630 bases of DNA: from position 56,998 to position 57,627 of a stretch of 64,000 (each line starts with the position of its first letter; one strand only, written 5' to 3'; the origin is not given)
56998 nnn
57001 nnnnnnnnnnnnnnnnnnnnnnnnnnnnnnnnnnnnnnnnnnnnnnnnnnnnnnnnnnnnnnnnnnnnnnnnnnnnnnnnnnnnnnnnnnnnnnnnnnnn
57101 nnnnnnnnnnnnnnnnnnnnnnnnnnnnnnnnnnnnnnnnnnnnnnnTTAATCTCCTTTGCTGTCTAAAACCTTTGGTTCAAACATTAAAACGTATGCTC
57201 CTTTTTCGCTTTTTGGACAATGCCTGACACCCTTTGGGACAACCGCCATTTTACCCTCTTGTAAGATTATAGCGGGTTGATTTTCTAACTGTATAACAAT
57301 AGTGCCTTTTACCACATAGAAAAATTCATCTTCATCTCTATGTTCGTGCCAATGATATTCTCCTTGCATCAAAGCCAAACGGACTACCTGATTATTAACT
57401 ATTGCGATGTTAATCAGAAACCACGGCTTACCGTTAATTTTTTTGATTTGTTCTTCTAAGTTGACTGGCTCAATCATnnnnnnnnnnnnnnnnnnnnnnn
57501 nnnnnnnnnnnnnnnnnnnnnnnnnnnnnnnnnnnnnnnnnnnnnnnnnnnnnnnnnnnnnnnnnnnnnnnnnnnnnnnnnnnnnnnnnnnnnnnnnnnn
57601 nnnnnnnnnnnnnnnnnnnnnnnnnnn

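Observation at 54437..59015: tRNA-Glu-adjacent accessory island ending in a large serine recombinase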

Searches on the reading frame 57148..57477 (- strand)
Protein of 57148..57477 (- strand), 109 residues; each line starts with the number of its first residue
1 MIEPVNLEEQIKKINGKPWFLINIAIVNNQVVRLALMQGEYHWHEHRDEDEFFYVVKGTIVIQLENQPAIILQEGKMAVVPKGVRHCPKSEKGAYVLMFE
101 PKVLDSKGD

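Call 4: search_protein_families(library=pfam, proteins=[window:57148-57477:-], max_evalue=0.01)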
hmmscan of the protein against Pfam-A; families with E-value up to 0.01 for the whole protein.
window:57148-57477:- (109 aa): 5 families
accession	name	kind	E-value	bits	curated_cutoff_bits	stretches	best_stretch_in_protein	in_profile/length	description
PF07883.17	Cupin_2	-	3.6e-12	46.2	27.2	1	40-92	10-60/70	Cupin domain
PF05899.18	Cupin_3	-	2.3e-06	27.6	23.5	1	43-85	19-61/74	EutQ-like cupin domain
PF06052.18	3-HAO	-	0.00026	21.1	25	1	40-100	47-107/151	3-hydroxyanthranilic acid dioxygenase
PF12852.13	Cupin_6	-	0.0041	17.4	26.7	1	43-93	26-79/183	Cupin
PF00190.28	Cupin_1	-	0.0066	16.5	22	1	42-91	47-102/151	Cupin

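Call 5: search_protein_families(library=ncbifam, proteins=[window:57148-57477:-], max_evalue=0.01)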
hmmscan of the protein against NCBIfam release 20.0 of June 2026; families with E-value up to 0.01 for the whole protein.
window:57148-57477:- (109 aa): 4 families
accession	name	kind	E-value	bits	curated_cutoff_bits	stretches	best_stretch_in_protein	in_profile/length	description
NF009763.0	PRK13264.1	equivalog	8.9e-08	32.3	220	1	46-104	51-113/178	3-hydroxyanthranilate 3,4-dioxygenase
TIGR03037.1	anthran_nbaC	equivalog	1.6e-07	31.4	145.95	1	46-105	45-107/159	3-hydroxyanthranilate 3,4-dioxygenase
NF049940.1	MandnitrLy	equivalog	0.0039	17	140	1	41-86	48-92/130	(R)-mandelonitrile lyase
TIGR03214.2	ura-cupin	equivalog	0.0054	16.2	200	1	37-94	57-116/249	(S)-ureidoglycine aminohydrolase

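Call 56: search_solved_structures(query=window:57148-57477:-, max_evalue=1)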
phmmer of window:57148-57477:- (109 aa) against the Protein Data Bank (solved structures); distinct sequences matched with E-value up to 1: 31.
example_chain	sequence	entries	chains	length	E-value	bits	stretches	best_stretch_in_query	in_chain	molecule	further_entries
3d82_A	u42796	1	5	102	1.9e-16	63.2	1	6-102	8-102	Cupin 2, conserved barrel domain protein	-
2i45_A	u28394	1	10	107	2.6e-12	49.9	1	30-100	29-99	Hypothetical protein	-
2o8q_A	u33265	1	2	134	8.2e-05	25.7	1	38-87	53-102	Hypothetical protein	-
1v70_A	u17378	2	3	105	0.00078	22.6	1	35-98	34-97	probable antibiotics synthesis protein | hypothetical protein TTHA0104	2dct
4b29_A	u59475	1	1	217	0.0014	21.8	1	40-87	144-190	DIMETHYLSULFONIOPROPIONATE LYASE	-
3fe5_A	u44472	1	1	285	0.0032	20.6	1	41-102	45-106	3-hydroxyanthranilate 3,4-dioxygenase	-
2vqa_A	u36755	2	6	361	0.0034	20.5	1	40-90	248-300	SLL1358 PROTEIN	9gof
2f4p_A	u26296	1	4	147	0.017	18.3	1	25-87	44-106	hypothetical protein TM1010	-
4hvq_A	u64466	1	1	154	0.027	17.7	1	37-100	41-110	3-hydroxyanthranilate 3,4-dioxygenase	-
1yfu_A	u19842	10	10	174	0.034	17.3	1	37-100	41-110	3-hydroxyanthranilate-3,4-dioxygenase | 3-hydroxyanthranilate 3,4-dioxygenase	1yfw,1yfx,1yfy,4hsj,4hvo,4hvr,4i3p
4wzc_A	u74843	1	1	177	0.036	17.2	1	37-100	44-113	3-hydroxyanthranilate 3,4-dioxygenase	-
1lkn_A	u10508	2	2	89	0.039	17.1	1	39-85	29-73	hypothetical protein tm1112 | uncharacterized protein TM1112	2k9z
1o5u_A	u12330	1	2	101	0.049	16.8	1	40-85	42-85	novel Thermotoga maritima enzyme TM1112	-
1y3t_A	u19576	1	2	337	0.063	16.4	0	41-89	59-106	Hypothetical protein yxaG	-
6vi5_A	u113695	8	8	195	0.066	16.4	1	37-100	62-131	3-hydroxyanthranilate 3,4-dioxygenase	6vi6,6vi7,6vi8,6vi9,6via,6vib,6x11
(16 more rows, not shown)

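Call 66: search_protein_families(library=phrogs, proteins=[window:57148-57477:-], max_evalue=0.01)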
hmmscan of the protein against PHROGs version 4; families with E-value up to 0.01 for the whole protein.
window:57148-57477:- (109 aa): 2 families
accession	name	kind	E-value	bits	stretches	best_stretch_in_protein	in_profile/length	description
phrog_4992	-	unknown function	0.0002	22.5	1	40-98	88-145/156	-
phrog_7851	-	other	0.0013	19.8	1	38-87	34-89/117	cysteine dioxygenase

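Call 67: search_protein_families(library=padloc, proteins=[window:57148-57477:-], max_evalue=0.01)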
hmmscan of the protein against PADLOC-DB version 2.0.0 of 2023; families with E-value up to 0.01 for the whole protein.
window:57148-57477:- (109 aa): 0 families
